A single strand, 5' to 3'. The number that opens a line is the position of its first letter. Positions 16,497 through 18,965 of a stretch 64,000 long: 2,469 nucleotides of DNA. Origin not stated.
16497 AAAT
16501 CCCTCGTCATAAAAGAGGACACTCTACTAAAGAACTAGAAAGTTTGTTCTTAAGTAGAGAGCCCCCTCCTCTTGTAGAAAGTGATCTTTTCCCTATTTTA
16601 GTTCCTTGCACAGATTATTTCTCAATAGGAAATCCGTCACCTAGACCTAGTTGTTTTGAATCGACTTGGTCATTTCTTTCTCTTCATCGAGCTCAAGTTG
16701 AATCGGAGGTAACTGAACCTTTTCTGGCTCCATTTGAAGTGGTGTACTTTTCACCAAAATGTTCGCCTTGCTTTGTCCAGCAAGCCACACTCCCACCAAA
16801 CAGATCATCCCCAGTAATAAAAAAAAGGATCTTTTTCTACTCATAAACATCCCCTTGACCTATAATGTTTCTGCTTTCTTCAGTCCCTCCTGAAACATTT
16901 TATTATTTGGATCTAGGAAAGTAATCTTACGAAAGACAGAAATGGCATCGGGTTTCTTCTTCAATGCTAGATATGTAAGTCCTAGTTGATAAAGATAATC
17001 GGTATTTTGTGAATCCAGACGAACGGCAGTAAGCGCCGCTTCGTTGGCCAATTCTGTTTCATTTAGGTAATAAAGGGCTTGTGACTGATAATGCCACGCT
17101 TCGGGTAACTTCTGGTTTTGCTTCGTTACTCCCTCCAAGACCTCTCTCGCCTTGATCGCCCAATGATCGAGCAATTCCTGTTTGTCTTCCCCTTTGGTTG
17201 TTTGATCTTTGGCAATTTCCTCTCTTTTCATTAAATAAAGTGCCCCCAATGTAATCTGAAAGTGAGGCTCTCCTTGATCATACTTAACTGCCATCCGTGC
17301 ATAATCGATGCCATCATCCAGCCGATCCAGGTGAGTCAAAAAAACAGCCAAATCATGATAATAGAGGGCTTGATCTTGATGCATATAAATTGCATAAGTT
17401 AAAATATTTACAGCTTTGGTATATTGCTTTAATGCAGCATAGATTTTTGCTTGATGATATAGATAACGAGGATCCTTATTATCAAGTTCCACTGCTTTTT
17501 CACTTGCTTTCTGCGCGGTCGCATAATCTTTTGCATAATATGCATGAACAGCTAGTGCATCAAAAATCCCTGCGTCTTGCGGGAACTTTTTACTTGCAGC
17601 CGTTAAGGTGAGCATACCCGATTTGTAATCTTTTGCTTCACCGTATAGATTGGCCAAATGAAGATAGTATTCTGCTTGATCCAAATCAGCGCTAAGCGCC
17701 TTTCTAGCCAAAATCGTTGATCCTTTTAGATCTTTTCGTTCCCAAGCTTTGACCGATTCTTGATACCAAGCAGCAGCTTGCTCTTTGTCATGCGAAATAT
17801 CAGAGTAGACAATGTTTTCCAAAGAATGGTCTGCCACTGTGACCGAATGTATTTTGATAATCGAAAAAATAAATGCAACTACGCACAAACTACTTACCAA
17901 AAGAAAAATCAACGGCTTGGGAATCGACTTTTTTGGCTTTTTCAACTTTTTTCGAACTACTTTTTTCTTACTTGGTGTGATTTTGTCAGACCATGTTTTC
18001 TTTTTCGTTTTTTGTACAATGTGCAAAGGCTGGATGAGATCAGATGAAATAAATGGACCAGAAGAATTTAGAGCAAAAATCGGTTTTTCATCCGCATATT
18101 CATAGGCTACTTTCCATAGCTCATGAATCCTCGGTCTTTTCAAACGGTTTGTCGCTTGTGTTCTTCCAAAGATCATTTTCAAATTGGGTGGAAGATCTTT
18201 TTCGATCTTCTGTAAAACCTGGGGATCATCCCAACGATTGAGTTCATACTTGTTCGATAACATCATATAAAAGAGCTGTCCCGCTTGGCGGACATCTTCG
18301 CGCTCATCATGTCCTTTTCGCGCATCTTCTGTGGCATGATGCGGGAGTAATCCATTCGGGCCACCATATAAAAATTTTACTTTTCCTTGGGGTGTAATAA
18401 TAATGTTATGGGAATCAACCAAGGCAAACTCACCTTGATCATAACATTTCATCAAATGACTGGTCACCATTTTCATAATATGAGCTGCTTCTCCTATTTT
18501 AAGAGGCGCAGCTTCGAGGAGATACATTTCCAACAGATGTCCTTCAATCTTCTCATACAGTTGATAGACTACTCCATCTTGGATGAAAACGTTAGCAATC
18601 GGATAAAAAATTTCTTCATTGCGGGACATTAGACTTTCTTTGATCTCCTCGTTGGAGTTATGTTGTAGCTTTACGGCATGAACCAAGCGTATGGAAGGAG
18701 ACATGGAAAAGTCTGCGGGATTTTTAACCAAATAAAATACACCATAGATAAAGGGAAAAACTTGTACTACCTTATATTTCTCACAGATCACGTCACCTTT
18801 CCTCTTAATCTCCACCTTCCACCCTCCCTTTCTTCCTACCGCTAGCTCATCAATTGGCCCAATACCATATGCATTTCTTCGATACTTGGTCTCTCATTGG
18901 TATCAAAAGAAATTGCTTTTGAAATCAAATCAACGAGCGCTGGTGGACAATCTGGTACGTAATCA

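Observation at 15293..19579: Four-gene operon: pseudokinase, TPR-ectodomain pseudokinase, secreted mini-protein, M50 protease (candidate peptide-sensing module)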

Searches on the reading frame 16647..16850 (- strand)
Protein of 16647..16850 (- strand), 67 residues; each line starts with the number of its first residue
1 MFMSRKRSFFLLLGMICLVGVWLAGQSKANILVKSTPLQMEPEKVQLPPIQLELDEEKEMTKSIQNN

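Call 3: search_protein_families(library=pfam, proteins=[window:16647-16850:-], max_evalue=1)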
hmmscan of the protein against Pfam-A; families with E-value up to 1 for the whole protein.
window:16647-16850:- (67 aa): 0 families

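Call 4: search_protein_families(library=ncbifam, proteins=[window:16647-16850:-], max_evalue=1)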
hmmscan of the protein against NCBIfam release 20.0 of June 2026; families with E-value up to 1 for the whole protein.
window:16647-16850:- (67 aa): 0 families

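Call 40: find_homologous_proteins(query=window:16650-16844:-, max_evalue=0.001)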
Query window:16650-16844:- (65 aa): 2 proteins with E <= 0.001 among 2 candidates.
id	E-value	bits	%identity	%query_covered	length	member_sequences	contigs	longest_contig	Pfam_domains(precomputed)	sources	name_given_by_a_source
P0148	2.3e-34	133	100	100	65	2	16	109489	-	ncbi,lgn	-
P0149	1.3e-15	74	67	88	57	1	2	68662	-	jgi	jgi:hypothetical protein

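Call 67: search_protein_families(library=padloc, proteins=[window:16647-16844:-], max_evalue=0.01)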
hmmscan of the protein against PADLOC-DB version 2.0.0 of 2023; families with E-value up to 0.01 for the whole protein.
window:16647-16844:- (65 aa): 0 families

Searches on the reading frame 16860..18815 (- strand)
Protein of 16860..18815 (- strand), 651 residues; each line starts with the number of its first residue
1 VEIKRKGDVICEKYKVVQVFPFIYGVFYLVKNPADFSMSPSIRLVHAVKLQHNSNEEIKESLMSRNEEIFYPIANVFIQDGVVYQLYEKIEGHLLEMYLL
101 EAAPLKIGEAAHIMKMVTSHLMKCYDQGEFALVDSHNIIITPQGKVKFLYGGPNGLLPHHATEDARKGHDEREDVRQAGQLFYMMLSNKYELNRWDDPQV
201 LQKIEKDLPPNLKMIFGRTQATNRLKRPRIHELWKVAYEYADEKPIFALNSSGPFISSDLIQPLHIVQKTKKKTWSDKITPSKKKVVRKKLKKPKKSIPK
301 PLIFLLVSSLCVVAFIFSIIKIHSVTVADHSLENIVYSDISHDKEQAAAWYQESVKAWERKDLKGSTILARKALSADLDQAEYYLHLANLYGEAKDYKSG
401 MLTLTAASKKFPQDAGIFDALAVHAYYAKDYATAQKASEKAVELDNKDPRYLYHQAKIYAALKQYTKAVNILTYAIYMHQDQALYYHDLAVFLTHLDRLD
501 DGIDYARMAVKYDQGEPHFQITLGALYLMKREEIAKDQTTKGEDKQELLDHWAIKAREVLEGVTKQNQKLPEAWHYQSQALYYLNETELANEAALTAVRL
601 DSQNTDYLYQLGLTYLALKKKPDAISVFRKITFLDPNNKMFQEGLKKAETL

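Call 3: search_protein_families(library=pfam, proteins=[window:16860-18815:-], max_evalue=1)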
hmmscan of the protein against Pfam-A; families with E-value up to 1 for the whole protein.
window:16860-18815:- (651 aa): 13 families
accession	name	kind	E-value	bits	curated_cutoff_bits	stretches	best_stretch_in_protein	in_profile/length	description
PF07719.23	TPR_2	-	3.3e-12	45.9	27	3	606-638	2-34/34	Tetratricopeptide repeat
PF12895.13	ANAPC3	-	1.6e-09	38.3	27.2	2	429-505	3-78/82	Anaphase-promoting complex, cyclosome, subunit 3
PF14559.12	TPR_19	-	4e-09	37.1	25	2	428-486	4-61/68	Tetratricopeptide repeat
PF13432.12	TPR_16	-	1.9e-08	35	32.7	2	578-638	4-64/65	Tetratricopeptide repeat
PF13428.12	TPR_14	-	1.3e-07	32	23.5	0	382-422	2-42/44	Tetratricopeptide repeat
PF13431.12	TPR_17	-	4.5e-07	30.1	24.4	2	439-469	3-33/34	Tetratricopeptide repeat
PF20851.2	SidM_Rab1-act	-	2.3e-05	24.7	27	1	360-507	45-179/196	SidM, Rab1-activation domain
PF13181.12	TPR_8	-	2.8e-05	24.4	25.7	2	606-638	2-34/34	Tetratricopeptide repeat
PF13174.12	TPR_6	-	0.00034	21.5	26.3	1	607-631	2-26/33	Tetratricopeptide repeat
PF23914.1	TPR_CcmH_CycH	-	0.0039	17.5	42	1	371-450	74-157/158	Cytochrome c-type biogenesis protein H TPR domain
PF13424.12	TPR_12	-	0.0056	17.3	30.1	0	420-472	8-68/77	Tetratricopeptide repeat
PF00515.34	TPR_1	-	0.0067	16.6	27.8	1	607-638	3-34/34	Tetratricopeptide repeat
PF22788.2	COP9_hel_rpt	-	0.015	15.3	27.2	1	450-478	166-194/232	COP9 signalosome complex subunit 3, N-terminal helical repeats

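Call 4: search_protein_families(library=ncbifam, proteins=[window:16860-18815:-], max_evalue=1)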
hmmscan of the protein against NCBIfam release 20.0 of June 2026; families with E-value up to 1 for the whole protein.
window:16860-18815:- (651 aa): 11 families
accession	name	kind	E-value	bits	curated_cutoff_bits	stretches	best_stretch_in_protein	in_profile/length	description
NF040959.1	MamA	equivalog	2.4e-14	53.3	200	2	377-525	33-181/204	magnetosome protein MamA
TIGR02917.1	PEP_TPR_lipo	equivalog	2.3e-11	42.3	312.2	3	359-446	579-666/899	XrtA/PEP-CTERM system TPR-repeat protein PrsT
TIGR02552.1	LcrH_SycD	equivalog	1.4e-07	31.3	104.8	2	420-483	57-120/136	SycD/LcrH family type III secretion system chaperone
NF033920.0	C39_PA2778_fam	equivalog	1.5e-06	27.8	150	1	349-477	125-252/255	PA2778 family cysteine peptidase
TIGR02521.1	type_IV_pilW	equivalog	3.4e-06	26.8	154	1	379-534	29-186/234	type IV pilus biogenesis/stability protein PilW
NF052415.1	T3SS_chap_SctY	equivalog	7.8e-06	26.4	70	1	386-472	11-100/106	type III secretion apparatus assembly chaperone SctY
NF033483.0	PknB_PASTA_kin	equivalog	0.0015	17.6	450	1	79-147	78-147/563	Stk1 family PASTA domain-containing Ser/Thr kinase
NF040561.1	PrimPol_Msp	equivalog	0.0024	16.5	200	1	430-549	6-125/515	CRISPR-associated primase-polymerase type A1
NF011886.0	PRK15359.1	equivalog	0.044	13.5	146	1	395-485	38-128/144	type III secretion system chaperone protein SscB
NF053720.1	NsdA_fam_reg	subfamily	0.079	12.4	75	1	389-472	215-304/432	NsdA family TPR-like regulatory protein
NF008757.0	PRK11788.1-5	equivalog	0.23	10.6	363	1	389-508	149-271/388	lipopolysaccharide assembly protein LapB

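Call 10: find_homologous_proteins(query=window:16860-18815:-, max_evalue=0.00001)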
Query window:16860-18815:- (651 aa): 27 proteins with E <= 0.00001 among 8000 candidates.
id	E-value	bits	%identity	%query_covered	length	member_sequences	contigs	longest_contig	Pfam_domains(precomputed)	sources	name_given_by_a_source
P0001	0.0e+0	1467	100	100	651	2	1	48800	PF14559.13,PF13431.13,PF12895.14,PF13432.13,PF13428.13,PF20851.3,PF07719.24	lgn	-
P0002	0.0e+0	1311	88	100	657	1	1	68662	PF14559.13,PF13431.13,PF12895.14,PF13432.13,PF13428.13,PF07719.24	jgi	jgi:tetratricopeptide (TPR) repeat protein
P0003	1.7e-262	891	64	100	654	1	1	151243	PF14559.13,PF13431.13,PF23914.2,PF00515.35,PF12895.14,PF13432.13,PF13428.13,PF13181.13,PF07719.24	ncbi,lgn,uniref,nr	ncbi:tetratricopeptide repeat protein [Thermoflavimicrobium dichotomicum]|uniref:Tetratricopeptide r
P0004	2.2e-148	514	41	100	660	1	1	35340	PF13431.13,PF23914.2,PF13414.13,PF13428.13,PF13374.13,PF14559.13,PF13371.13,PF00515.35,PF12895.14,PF13424.13,PF21033.5,PF13432.13,PF13181.13,PF07719.24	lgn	-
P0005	6.7e-129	449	36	100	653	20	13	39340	PF14559.13,PF23914.2,PF13414.13,PF00515.35,PF12895.14,PF13424.13,PF13432.13,PF13428.13,PF13181.13,PF07719.24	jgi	jgi:tetratricopeptide (TPR) repeat protein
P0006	7.0e-128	446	37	100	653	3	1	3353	PF13431.13,PF23914.2,PF13414.13,PF13428.13,PF14559.13,PF00515.35,PF13424.13,PF13432.13,PF09295.17,PF13181.13,PF07719.24,PF13174.13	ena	-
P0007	1.3e-126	442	38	100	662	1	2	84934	PF13431.13,PF23914.2,PF13428.13,PF13374.13,PF14559.13,PF13371.13,PF00515.35,PF12895.14,PF13424.13,PF13432.13,PF09295.17,PF13181.13,PF07719.24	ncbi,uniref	ncbi:tetratricopeptide repeat protein [Laceyella putida]|uniref:Tetratricopeptide repeat protein n=1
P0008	3.5e-126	440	37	100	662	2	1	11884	PF14559.13,PF23914.2,PF00515.35,PF13424.13,PF13432.13,PF13428.13,PF13181.13,PF07719.24,PF13374.13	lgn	-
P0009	5.3e-126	440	35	100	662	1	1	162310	PF14559.13,PF23914.2,PF00515.35,PF13424.13,PF13432.13,PF13428.13,PF13181.13,PF07719.24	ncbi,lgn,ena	-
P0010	5.4e-126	440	38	100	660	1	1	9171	PF13431.13,PF23914.2,PF13414.13,PF13428.13,PF14559.13,PF13371.13,PF00515.35,PF12895.14,PF13424.13,PF21033.5,PF13432.13,PF09295.17,PF13181.13,PF07719.24,PF13174.13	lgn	-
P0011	3.4e-125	437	36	100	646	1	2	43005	PF14559.13,PF23914.2,PF13414.13,PF13371.13,PF00515.35,PF12895.14,PF13424.13,PF13432.13,PF13428.13,PF13181.13,PF07719.24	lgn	-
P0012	1.6e-124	435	36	100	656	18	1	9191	PF14559.13,PF13431.13,PF12895.14,PF13424.13,PF21033.5,PF13432.13,PF09295.17,PF13428.13,PF13181.13,PF07719.24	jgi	jgi:tetratricopeptide (TPR) repeat protein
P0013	3.1e-124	434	37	100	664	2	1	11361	PF23914.2,PF00515.35,PF13424.13,PF13432.13,PF13428.13,PF13181.13,PF07719.24,PF13374.13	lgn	-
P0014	3.6e-124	434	36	100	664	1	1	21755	PF14559.13,PF23914.2,PF00515.35,PF12895.14,PF13424.13,PF13432.13,PF13428.13,PF13181.13,PF07719.24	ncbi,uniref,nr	ncbi:tetratricopeptide repeat protein [Thermoactinomyces mirandus]|uniref:Tetratricopeptide repeat p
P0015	4.4e-123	430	36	100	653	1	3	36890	PF14559.13,PF13431.13,PF13414.13,PF00515.35,PF12895.14,PF13432.13,PF13428.13,PF13181.13,PF07719.24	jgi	jgi:tetratricopeptide (TPR) repeat protein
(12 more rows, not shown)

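Call 12: find_related_loci(query=A1, collection=genome_contigs, flank=6000)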
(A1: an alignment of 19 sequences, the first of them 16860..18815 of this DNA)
Query A1 (651 aa) in genome_contigs; peptide patterns used: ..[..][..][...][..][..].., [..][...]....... (x = any residue, [..] = any of these).
36 stretches matched a pattern; 18 encode a relative of the query (tblastn E <= 1e-3); 16 distinct loci.
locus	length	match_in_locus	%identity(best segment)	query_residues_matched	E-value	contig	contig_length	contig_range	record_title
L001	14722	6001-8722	58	1-651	0e+0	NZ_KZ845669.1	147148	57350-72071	Thermoflavimicrobium daqui strain FBKL4.011 scaffold7, whole genome shotgun sequence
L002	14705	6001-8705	63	1-651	0e+0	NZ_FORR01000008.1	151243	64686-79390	Thermoflavimicrobium dichotomicum strain DSM 44778, whole genome shotgun sequence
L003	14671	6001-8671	38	1-651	3e-132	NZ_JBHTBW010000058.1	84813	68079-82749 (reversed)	Laceyella putida strain CCUG 54950 GCM70025280_28, whole genome shotgun sequence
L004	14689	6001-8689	35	2-651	7e-132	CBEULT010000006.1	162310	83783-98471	MAG TPA_asm: uncultured Thermoactinomyces sp. isolate SRR13515397_maxbin2_1 genome assembly, contig: ERZ25510992.6, whol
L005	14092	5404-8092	36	2-651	4e-131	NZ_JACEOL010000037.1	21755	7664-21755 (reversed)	Thermoactinomyces mirandus strain AMNI-1 contig_36_(1..21755)_consensus, whole genome shotgun sequence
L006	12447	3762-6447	37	2-651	8e-130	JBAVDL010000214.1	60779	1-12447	MAG: Thermoactinomyces sp. isolate MFD08296_ilm_asm_bin17 k127_81489, whole genome shotgun sequence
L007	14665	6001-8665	36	1-651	9e-128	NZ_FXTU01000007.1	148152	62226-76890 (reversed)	Laceyella tengchongensis strain DSM 45262 Ga0170389_107, whole genome shotgun sequence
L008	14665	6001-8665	36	1-651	6e-127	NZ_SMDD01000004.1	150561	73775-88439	Laceyella sacchari strain DSM 43356 Ga0244645_104, whole genome shotgun sequence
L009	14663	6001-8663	37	2-651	8e-125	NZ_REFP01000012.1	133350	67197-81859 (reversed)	Thermoactinomyces vulgaris strain DSM 43016 Ga0070019_106, whole genome shotgun sequence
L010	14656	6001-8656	38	2-651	4e-123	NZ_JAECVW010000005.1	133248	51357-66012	Thermoactinomyces intermedius strain CICC 10671=DSM 43846 NODE_5_length_133248_cov_3.642416, whole genome shotgun sequen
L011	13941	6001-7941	34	1-651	1e-121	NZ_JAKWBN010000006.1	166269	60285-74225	Shimazuella soli strain AN120528 contig6, whole genome shotgun sequence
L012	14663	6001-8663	40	1-651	8e-137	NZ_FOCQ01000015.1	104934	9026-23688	Lihuaxuella thermophila strain DSM 46701, whole genome shotgun sequence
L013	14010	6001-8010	34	1-651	1e-114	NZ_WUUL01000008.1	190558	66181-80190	Shimazuella alba strain KC615 KC615_contig_8, whole genome shotgun sequence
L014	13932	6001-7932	34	1-651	3e-103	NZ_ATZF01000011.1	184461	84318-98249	Shimazuella kribbensis DSM 45090 A3GQDRAFT_scaffold_9.10_C, whole genome shotgun sequence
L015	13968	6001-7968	32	1-651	2e-98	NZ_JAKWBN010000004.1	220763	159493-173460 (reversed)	Shimazuella soli strain AN120528 contig4, whole genome shotgun sequence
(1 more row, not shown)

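Call 59: find_encoding_contigs(protein=P0002, flank=4000, max_places=1)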
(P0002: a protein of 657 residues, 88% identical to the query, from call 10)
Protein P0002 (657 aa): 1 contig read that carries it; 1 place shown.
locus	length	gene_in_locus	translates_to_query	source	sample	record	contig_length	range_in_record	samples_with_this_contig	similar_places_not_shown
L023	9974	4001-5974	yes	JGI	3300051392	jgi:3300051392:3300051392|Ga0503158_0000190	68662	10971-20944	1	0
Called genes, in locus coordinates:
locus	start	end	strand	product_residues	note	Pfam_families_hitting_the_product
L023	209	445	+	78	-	-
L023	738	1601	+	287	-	PF01522:Polysacc_deac_1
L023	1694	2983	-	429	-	PF07690:MFS_1, PF11700:ATG22, PF12832:MFS_1_like (weak), PF11700:ATG22, PF07690:MFS_1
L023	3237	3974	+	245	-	-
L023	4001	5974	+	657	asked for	PF07719:TPR_2 (faint), PF12895:ANAPC3 (faint), PF13428:TPR_14 (faint), PF13432:TPR_16 (faint), PF14559:TPR_19 (faint), PF13431:TPR_17 (faint)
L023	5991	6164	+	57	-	-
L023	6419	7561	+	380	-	PF02163:Peptidase_M50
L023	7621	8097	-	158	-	PF13115:YtkA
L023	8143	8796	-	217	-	PF00072:Response_reg, PF00196:GerE, PF08281:Sigma70_r4_2 (weak)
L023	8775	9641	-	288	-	PF07730:HisKA_3, PF02518:HATPase_c (weak)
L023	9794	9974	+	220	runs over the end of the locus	PF00702:Hydrolase, PF12710:HAD, PF13344:Hydrolase_6 (faint), PF13419:HAD_2, PF13242:Hydrolase_like (weak)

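Call 67: search_protein_families(library=padloc, proteins=[window:16860-18815:-], max_evalue=0.01)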
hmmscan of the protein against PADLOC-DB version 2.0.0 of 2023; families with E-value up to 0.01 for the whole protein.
window:16860-18815:- (651 aa): 4 families
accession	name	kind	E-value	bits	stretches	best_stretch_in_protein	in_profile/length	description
PDLC04057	PD-T4-6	-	2.1e-05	21.7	1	79-148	79-149/443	-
PDLC04042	PD-T4-6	-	0.00016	19.4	1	71-149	72-151/292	-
PDLC04047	PD-T4-6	-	0.00028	18.1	1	72-148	75-152/327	-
PDLC04048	PD-T4-6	-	0.00044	17.7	1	73-148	76-152/354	-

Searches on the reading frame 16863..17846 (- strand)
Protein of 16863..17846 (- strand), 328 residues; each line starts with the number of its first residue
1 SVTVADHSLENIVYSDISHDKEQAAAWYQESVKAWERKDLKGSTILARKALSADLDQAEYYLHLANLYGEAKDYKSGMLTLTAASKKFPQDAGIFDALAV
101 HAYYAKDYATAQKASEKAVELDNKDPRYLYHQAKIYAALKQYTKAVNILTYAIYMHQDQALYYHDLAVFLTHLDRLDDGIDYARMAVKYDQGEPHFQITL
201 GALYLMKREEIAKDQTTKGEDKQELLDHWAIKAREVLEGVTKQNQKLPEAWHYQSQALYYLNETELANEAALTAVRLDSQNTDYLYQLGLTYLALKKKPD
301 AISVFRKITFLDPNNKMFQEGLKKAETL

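Call 72: predict_structure(alignment_id=A5)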
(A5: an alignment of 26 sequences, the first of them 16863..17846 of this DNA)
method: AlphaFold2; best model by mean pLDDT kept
length: 328 residues; sequences in the alignment: 26
mean_pLDDT: 95.2   pTM: 0.87
mean pLDDT of the five models: 95.2, 94.9, 94.8, 94.8, 94.3
residues with pLDDT >= 90: 300; 70-90: 18; 50-70: 5; < 50: 5
segments of 3 or more residues with pLDDT < 50: 1-5
pLDDT, mean of each block of 10 residues (from residue 1): 48 86 98 98 98 96 98 97 97 98 98 99 97 98 98 95 98 98 97 96 98 88 96 98 96 99 98 98 98 98 98 95 95
secondary structure, 60 per line:
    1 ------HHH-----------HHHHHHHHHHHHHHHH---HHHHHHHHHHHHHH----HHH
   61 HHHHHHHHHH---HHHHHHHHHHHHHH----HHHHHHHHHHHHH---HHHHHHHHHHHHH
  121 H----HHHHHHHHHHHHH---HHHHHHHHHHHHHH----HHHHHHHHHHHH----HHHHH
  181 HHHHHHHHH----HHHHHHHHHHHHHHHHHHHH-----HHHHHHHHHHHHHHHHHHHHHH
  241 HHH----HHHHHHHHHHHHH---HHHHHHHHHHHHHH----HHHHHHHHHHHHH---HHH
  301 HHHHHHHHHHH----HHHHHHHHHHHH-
elements in order: H21-36 H40-53 H58-70 H74-87 H92-104 H108-121 H126-138 H142-155 H160-171 H176-189 H194-213 H219-243 H248-260 H264-277 H282-294 H298-311 H316-327

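Call 74: fold_search(model_id=the predicted structure, library=pdb)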
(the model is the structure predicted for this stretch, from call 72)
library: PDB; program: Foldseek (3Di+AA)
matches with E <= 10: 1651; with E <= 0.001: 496
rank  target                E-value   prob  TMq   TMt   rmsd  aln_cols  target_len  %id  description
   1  8chy                  8.3e-14  1.00  0.63  0.74   4.8       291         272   23  Crystal structure of an 8-repeat consensus TPR superhelix with Zinc. (released 2024-02-21)
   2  9qhb                  1.3e-13  1.00  0.70  0.83   3.3       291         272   23  Crystal structure of 16-repeat CTPR protein with eliminated coordination sites (released 2025-10-22)
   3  9qhc_B                1.6e-11  1.00  0.69  0.81   2.9       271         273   22  Crystal structure of 8-repeat CTPR protein with eliminated coordination sites (released 2025-10-22)
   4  6eou                  2.0e-11  1.00  0.53  0.51   9.8       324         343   18  O-GlcNAc transferase TPR domain with the intellectual disability associated mutation L254F (released 2018-05-09)
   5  1w3b_A                3.4e-11  1.00  0.59  0.52   6.2       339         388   14  The superhelical TPR domain of O-linked GlcNAc transferase reveals structural similarities to importin alpha. (released 2004-09-09)
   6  9qhc_A                5.2e-11  1.00  0.69  0.80   9.5       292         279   23  Crystal structure of 8-repeat CTPR protein with eliminated coordination sites (released 2025-10-22)
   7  1w3b_B                6.1e-11  1.00  0.71  0.64   3.6       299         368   16  The superhelical TPR domain of O-linked GlcNAc transferase reveals structural similarities to importin alpha. (released 2004-09-09)
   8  7ntf_B                1.2e-10  1.00  0.75  0.32   3.5       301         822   15  Cryo-EM structure of unliganded O-GlcNAc transferase (released 2021-11-17)
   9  8dth_B                1.4e-10  1.00  0.53  0.29   6.8       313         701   15  Cryo-EM structure of Arabidopsis SPY alternative conformation 2 (released 2023-03-08)
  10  8dtf_A                1.5e-10  1.00  0.43  0.20  13.9       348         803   15  Cryo-EM structure of the full length Arabidopsis SPY with complete TPRs (released 2023-03-08)
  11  8dtg_A                1.9e-10  1.00  0.47  0.23   9.0       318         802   18  Cryo-EM structure of Arabidopsis SPY alternative conformation 1 (released 2023-03-08)
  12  8dtg_B                2.2e-10  1.00  0.37  0.19  12.2       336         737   16  Cryo-EM structure of Arabidopsis SPY alternative conformation 1 (released 2023-03-08)
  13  7yeh_A                2.5e-10  1.00  0.60  0.23   8.8       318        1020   18  Cryo-EM structure of human OGT-OGA complex (released 2023-07-12)
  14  6vbv_4                3.3e-10  1.00  0.56  0.49   9.4       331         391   17  Structure of the bovine BBSome:ARL6:GTP complex (released 2020-01-29)
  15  6voa_E                3.8e-10  1.00  0.55  0.48   9.2       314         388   18  Cryo-EM structure of the BBSome-ARL6 complex (released 2020-06-24)
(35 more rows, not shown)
